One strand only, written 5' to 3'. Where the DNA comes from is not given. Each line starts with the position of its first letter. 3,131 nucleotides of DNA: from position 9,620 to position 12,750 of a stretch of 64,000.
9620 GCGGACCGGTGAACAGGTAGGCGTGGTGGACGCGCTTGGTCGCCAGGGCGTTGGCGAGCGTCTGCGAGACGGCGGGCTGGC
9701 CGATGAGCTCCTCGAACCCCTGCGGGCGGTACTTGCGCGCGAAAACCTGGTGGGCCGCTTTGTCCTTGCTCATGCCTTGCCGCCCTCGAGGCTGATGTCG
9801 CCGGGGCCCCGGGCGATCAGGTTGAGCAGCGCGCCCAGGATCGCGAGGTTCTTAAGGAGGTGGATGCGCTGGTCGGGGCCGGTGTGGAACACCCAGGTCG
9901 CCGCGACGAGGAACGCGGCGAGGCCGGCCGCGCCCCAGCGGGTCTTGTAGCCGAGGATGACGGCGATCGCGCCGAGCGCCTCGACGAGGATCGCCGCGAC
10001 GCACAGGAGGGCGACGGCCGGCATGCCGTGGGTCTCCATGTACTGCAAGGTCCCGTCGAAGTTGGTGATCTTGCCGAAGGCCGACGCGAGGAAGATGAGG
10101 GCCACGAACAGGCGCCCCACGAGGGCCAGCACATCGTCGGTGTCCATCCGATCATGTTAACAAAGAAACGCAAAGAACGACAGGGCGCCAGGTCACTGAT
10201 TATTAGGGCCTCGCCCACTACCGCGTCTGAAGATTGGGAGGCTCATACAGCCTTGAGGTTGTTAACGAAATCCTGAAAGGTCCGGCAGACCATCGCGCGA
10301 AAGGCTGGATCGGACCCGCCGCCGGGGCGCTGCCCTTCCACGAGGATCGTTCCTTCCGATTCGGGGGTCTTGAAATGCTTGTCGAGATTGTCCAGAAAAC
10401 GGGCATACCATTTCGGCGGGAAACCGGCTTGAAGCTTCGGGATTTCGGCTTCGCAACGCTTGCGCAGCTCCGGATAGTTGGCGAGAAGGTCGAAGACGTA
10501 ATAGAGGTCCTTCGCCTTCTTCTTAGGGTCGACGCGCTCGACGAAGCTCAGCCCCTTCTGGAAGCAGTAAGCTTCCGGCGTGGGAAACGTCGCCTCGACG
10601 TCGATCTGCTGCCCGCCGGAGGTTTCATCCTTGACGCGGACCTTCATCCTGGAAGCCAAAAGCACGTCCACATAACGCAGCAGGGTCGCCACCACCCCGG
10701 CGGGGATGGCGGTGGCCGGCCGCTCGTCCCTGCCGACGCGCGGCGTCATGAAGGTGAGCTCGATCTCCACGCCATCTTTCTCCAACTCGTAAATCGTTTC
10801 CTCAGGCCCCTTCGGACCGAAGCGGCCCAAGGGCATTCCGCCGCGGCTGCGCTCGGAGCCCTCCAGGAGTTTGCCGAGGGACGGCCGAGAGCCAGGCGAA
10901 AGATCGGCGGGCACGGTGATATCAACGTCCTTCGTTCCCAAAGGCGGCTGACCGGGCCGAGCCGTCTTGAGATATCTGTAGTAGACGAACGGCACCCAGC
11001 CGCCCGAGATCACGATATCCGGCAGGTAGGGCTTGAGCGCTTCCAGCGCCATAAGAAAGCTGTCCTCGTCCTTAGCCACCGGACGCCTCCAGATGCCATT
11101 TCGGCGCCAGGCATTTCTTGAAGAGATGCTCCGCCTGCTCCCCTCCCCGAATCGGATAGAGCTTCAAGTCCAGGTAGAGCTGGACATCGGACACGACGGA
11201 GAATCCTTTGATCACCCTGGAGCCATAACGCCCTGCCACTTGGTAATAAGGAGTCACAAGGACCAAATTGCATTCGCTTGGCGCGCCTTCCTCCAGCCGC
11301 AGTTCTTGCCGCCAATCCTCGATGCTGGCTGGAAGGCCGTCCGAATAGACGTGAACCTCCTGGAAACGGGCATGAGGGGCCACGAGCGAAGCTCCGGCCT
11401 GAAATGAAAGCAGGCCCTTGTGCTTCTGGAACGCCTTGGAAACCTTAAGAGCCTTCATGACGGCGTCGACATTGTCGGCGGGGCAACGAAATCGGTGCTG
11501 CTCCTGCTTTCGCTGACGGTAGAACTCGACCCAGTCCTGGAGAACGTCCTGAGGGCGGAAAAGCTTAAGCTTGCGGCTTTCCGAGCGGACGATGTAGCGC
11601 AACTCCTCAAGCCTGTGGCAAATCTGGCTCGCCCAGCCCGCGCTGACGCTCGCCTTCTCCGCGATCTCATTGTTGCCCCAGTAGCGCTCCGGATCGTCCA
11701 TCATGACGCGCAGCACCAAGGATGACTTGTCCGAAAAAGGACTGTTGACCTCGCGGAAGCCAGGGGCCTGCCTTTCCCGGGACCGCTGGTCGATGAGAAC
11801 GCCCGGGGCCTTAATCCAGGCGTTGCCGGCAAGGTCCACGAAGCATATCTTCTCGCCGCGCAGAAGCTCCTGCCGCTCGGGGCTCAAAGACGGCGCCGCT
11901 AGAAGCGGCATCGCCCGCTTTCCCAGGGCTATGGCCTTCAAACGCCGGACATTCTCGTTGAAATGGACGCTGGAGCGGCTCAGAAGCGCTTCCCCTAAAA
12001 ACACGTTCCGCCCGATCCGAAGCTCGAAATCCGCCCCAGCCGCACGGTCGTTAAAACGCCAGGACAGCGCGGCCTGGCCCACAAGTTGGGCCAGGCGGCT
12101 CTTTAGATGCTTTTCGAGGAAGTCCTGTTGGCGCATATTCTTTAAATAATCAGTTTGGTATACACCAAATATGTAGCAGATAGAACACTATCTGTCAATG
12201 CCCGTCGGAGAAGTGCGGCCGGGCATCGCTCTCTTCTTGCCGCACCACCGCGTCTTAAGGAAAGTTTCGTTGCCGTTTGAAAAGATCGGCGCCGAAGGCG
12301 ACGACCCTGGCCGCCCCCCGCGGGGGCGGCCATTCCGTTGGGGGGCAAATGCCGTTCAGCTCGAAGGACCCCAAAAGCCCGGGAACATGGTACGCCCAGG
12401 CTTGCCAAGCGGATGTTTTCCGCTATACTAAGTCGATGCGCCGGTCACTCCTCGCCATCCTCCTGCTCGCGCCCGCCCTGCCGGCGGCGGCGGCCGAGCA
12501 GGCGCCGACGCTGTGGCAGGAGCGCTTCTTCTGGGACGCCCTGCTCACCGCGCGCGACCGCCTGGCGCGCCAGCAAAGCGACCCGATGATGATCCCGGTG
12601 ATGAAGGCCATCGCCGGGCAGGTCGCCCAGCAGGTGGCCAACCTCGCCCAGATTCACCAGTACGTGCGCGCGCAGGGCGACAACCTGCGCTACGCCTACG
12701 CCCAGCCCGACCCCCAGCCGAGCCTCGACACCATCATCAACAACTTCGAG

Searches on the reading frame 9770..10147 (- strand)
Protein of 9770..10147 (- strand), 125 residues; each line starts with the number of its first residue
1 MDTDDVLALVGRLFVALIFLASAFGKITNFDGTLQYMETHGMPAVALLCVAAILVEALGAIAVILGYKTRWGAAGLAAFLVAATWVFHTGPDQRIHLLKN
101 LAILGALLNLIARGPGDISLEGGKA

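Call 47: find_related_loci(query=window:9770-10147:-, collection=metagenome_contigs, flank=5000)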
Query window:9770-10147:- (125 aa) in metagenome_contigs; peptide patterns used: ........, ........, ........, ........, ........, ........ (x = any residue, [..] = any of these).
394 stretches matched a pattern; 74 encode a relative of the query (tblastn E <= 1e-3); 74 distinct loci.
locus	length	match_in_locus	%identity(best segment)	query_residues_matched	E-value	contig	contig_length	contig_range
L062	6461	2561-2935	88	1-125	3e-70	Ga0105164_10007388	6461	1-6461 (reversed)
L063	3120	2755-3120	89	1-122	2e-68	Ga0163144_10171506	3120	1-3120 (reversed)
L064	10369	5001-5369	86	1-123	1e-67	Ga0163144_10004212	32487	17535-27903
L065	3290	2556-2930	86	1-125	6e-68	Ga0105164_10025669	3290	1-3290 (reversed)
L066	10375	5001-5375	85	1-125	8e-67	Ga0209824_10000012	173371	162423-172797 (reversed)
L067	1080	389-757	81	1-123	2e-68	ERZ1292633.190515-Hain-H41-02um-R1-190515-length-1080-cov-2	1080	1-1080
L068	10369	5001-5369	89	1-123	2e-63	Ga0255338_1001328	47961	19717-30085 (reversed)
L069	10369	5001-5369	89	1-123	2e-63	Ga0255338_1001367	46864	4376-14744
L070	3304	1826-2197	85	1-124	3e-63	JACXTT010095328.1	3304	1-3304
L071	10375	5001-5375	77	1-125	1e-62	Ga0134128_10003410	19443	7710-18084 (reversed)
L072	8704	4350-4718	80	1-123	2e-62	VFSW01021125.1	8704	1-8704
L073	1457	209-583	75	1-125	1e-64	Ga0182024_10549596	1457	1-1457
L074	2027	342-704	77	3-123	1e-62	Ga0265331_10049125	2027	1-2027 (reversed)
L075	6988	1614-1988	74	1-125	1e-61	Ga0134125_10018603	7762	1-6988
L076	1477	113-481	76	1-123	2e-64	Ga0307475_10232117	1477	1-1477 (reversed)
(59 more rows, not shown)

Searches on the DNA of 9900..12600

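Call 78: search_rna_families(source=window, start=9900, end=12600, threshold=evalue, max_evalue=1)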
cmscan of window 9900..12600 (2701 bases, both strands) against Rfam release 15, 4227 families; matches with E-value up to 1: 0.
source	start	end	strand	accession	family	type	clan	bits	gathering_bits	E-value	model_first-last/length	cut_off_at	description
